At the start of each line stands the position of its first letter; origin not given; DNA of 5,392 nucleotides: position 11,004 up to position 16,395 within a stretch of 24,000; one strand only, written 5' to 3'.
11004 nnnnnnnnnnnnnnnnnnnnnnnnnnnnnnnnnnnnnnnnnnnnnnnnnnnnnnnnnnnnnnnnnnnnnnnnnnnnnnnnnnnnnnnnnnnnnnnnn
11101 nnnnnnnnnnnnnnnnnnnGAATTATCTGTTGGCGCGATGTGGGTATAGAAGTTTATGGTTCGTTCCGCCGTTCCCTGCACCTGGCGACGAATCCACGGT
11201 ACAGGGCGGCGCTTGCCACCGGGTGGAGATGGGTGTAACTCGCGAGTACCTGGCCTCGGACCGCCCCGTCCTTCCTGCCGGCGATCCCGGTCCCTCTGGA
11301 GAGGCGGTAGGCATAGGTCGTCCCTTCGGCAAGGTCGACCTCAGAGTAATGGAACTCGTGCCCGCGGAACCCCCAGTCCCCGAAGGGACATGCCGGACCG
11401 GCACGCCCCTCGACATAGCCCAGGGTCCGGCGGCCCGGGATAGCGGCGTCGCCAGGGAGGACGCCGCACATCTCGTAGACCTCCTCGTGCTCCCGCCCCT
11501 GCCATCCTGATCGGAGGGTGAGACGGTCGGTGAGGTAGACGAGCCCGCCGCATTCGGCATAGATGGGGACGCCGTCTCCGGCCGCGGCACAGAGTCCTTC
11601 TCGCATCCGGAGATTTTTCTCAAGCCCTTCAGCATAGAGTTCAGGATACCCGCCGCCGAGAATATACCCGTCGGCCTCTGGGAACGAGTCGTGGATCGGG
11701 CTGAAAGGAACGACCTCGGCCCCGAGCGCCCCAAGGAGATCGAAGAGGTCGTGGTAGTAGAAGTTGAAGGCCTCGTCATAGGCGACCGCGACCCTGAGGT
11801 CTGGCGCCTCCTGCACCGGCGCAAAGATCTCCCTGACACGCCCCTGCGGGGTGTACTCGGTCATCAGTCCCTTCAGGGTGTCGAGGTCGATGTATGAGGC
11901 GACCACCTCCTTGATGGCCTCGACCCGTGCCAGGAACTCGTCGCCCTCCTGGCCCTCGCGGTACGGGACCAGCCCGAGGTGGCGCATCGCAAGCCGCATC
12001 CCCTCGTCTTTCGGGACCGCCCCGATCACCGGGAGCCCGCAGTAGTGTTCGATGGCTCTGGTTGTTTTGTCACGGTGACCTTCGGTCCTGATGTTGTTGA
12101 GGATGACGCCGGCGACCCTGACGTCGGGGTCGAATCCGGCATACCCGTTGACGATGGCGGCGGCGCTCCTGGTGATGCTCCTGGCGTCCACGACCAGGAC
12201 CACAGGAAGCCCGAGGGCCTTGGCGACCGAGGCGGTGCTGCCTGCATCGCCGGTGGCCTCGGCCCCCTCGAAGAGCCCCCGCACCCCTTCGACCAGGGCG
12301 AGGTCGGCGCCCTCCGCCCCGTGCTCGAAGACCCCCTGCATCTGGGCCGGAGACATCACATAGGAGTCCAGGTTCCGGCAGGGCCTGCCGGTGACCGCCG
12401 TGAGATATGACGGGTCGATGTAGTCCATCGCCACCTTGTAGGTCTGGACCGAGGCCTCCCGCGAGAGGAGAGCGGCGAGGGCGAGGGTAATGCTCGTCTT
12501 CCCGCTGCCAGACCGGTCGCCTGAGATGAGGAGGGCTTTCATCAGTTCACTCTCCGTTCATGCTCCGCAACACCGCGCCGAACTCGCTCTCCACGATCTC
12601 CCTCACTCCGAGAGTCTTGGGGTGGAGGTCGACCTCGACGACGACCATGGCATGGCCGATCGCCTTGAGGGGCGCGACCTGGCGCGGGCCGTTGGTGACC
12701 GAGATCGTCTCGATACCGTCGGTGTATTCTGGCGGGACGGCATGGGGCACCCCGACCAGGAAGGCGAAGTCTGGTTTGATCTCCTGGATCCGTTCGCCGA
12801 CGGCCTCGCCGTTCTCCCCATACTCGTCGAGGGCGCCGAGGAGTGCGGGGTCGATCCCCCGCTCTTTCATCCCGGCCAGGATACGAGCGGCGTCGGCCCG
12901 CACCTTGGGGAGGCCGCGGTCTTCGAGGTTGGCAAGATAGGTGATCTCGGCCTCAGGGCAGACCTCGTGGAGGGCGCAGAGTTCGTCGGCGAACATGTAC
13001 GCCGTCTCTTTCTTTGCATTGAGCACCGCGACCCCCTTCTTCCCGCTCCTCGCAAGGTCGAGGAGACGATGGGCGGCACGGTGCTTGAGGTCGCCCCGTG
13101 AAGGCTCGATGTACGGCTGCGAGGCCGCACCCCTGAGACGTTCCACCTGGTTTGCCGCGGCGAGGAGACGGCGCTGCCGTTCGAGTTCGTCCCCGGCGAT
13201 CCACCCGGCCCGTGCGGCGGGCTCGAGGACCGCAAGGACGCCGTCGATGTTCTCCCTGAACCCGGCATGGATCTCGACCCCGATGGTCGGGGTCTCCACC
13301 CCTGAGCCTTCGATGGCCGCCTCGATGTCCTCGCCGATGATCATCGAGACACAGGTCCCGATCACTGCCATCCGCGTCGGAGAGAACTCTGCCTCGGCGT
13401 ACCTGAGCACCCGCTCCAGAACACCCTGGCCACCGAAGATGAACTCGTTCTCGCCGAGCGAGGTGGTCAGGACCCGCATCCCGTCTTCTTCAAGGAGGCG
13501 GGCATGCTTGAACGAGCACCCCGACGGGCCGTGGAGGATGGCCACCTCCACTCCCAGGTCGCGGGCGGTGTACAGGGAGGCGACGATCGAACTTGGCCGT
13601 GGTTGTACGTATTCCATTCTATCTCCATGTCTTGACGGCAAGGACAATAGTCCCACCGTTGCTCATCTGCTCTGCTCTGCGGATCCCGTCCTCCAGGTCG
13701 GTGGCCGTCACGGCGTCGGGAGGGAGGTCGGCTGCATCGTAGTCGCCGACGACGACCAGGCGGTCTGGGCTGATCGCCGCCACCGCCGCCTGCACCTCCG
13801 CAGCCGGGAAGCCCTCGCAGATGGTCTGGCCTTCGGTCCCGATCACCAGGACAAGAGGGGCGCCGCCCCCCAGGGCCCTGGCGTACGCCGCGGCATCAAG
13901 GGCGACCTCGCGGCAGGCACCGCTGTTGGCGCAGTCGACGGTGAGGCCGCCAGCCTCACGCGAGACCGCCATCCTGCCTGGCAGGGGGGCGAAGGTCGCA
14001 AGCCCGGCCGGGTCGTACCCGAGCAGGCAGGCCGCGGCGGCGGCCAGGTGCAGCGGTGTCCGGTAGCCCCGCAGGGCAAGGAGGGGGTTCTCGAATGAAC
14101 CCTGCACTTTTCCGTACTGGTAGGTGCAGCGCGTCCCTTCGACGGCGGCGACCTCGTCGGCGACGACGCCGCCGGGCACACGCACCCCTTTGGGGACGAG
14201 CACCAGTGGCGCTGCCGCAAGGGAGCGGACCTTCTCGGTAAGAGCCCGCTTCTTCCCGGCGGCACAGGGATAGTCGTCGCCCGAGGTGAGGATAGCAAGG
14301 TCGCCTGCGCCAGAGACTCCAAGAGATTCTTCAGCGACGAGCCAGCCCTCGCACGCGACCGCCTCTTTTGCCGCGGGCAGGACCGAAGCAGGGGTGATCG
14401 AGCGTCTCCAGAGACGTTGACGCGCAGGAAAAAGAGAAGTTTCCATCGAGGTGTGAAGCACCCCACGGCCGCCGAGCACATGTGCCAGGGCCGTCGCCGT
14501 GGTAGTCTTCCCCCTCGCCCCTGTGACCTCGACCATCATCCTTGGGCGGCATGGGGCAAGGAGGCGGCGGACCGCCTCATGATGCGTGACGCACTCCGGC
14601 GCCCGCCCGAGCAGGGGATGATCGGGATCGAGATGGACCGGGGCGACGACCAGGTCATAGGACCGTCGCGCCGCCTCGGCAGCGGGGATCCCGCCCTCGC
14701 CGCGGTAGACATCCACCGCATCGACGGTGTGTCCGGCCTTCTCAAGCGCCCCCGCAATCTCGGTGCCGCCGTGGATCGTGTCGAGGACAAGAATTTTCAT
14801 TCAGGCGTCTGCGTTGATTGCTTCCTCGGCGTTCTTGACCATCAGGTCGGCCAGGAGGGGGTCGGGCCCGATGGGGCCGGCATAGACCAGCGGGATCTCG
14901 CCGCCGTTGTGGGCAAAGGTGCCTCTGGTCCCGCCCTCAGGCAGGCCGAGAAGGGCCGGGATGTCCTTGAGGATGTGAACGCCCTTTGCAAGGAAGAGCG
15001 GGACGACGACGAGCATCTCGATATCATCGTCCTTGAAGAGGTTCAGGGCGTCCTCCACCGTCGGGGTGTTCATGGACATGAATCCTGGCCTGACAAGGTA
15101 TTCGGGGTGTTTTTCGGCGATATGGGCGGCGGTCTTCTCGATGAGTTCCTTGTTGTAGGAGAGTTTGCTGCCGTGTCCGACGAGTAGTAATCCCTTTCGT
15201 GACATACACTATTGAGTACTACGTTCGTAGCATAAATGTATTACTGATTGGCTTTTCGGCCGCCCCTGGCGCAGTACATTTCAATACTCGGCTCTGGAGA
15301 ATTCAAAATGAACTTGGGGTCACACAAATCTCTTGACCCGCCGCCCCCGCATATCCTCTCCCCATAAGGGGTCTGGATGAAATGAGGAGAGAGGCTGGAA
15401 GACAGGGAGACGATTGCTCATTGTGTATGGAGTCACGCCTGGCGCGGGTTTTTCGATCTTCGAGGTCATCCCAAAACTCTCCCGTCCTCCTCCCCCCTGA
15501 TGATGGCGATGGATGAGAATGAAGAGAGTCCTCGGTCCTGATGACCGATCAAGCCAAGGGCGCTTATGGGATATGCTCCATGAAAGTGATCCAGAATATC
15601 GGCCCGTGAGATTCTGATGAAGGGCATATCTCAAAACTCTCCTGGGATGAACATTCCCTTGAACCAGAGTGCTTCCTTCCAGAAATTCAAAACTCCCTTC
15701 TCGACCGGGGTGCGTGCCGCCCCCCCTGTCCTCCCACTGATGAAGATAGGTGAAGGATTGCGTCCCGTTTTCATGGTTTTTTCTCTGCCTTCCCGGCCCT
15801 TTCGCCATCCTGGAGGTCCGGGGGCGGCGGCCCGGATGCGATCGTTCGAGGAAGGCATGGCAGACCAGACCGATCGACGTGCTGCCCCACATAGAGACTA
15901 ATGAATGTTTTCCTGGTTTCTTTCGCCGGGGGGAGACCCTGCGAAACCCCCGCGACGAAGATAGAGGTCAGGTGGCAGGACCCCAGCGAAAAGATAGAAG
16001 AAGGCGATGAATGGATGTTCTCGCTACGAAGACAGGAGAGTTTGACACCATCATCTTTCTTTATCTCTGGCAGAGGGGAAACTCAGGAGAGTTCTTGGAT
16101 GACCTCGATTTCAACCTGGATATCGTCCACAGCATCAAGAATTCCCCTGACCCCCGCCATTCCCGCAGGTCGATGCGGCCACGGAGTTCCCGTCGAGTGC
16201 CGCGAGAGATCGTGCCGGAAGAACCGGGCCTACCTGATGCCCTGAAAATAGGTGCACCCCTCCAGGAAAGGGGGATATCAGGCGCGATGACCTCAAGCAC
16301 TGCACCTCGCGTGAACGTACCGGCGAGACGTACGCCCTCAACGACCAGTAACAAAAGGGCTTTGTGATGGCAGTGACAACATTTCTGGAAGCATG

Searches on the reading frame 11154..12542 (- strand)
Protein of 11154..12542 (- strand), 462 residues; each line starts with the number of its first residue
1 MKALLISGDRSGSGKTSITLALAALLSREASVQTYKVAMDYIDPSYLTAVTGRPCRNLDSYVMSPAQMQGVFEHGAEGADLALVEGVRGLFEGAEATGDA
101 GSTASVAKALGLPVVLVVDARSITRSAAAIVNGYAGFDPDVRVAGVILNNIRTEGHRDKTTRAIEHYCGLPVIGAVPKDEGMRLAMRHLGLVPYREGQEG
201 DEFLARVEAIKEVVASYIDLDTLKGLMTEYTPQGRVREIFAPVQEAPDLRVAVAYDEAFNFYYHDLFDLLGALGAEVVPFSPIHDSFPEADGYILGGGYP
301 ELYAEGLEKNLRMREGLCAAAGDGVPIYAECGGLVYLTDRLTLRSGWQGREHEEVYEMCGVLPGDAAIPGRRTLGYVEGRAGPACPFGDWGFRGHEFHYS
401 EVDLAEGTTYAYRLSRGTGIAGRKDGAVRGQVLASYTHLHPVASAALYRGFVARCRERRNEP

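Call 7: search_protein_families(library=pfam, proteins=[window:11154-12542:-])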
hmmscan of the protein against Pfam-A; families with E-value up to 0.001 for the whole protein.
window:11154-12542:- (462 aa): 3 families
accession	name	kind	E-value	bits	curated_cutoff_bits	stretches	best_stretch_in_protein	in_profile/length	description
PF07685.20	GATase_3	-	2.2e-36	125.8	27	1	250-440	1-190/196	CobB/CobQ-like glutamine amidotransferase domain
PF13500.12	AAA_26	-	5.2e-16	59.5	27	1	3-180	2-192/198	AAA domain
PF01656.29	CbiA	-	1.5e-14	54.4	25.4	1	5-188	2-122/125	CobQ/CobB/MinD/ParA nucleotide binding domain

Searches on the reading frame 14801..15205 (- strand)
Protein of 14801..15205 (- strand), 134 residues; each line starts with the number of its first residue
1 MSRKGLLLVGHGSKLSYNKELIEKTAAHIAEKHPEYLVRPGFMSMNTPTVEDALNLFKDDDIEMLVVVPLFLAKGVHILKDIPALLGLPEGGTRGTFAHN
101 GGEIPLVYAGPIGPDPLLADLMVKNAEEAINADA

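Call 7: search_protein_families(library=pfam, proteins=[window:14801-15205:-])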
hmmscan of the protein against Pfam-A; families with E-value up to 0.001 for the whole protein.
window:14801-15205:- (134 aa): 2 families
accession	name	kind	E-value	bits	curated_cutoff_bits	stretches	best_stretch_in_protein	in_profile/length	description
PF01903.22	CbiX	-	1.3e-22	80.5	22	1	11-123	1-105/106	CbiX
PF06180.16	CbiK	-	0.00052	19.9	26.2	0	5-128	143-259/262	Cobalt chelatase (CbiK)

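Call 12: find_encoding_contigs(protein=window:14801-15205:-, flank=10000, max_places=6)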
Protein window:14801-15205:- (134 aa): 4 contigs read that carry it; 4 places shown.
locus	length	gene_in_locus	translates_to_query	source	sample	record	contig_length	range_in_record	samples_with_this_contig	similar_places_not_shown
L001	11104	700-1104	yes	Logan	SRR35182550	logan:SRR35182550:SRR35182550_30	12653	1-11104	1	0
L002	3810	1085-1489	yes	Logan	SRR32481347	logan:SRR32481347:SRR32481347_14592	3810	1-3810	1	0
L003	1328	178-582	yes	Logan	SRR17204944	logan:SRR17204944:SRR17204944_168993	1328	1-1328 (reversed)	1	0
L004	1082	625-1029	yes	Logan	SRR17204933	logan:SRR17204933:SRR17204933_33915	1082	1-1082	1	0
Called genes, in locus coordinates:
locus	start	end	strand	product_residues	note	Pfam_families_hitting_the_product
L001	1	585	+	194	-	?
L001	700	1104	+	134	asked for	PF01903:CbiX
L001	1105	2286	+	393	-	PF27274:CfbE_C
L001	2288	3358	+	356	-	PF00148:Oxidored_nitro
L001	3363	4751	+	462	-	PF01656:CbiA, PF13500:AAA_26, PF07685:GATase_3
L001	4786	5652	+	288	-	PF01063:Aminotran_4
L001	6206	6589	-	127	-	PF05239:PRC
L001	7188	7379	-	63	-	-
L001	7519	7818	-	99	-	-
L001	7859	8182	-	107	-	-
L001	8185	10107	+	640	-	PF02931:Neur_chan_LBD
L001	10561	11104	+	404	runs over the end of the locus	PF00072:Response_reg, PF00989:PAS, PF13188:PAS_8 (weak), PF08448:PAS_4, PF13426:PAS_9 (faint)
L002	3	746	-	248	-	?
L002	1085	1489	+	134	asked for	PF01903:CbiX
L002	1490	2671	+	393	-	PF27274:CfbE_C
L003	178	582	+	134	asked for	PF01903:CbiX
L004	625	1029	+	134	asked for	PF01903:CbiX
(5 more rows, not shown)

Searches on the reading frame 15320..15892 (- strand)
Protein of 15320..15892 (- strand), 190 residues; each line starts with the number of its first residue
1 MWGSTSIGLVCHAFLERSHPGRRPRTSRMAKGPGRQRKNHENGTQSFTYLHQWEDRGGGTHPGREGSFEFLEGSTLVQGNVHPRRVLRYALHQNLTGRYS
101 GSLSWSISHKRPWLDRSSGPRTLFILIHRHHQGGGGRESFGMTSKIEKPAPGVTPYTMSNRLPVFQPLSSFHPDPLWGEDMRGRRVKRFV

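Call 58: search_protein_families(library=pfam, proteins=[window:15320-15892:-], max_evalue=0.1)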
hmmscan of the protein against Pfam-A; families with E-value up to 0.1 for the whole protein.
window:15320-15892:- (190 aa): 0 families

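Call 69: find_homologous_proteins(query=window:15320-15892:-, max_evalue=0.001)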
Query window:15320-15892:- (190 aa): 1 proteins with E <= 0.001 among 80 candidates.
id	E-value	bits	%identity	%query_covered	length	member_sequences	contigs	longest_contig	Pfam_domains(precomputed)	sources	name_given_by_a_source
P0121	3.6e-127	440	100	100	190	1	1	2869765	-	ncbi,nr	ncbi:hypothetical protein J2129_001348 [Methanofollis sp. W23]|nr:hypothetical protein [Methanofolli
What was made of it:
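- One of them is annotated as a hypothetical protein in W23 (call 69). No protein homologue exists among 5.8 billion sequences other than the ORF itself (call 69).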

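Call 78: find_encoding_contigs(protein=P0121, flank=10000, max_places=3)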
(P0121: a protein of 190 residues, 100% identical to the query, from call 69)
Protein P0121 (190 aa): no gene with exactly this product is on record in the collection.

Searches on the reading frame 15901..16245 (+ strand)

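Call 58: search_protein_families(library=pfam, proteins=[window:15901-16245:+], max_evalue=0.1)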
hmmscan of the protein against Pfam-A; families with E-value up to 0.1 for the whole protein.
window:15901-16245:+ (114 aa): 1 family
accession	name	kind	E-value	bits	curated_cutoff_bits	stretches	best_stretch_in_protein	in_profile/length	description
PF16167.10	DUF4871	-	0.011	16.1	25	1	20-89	44-108/128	Domain of unknown function (DUF4871)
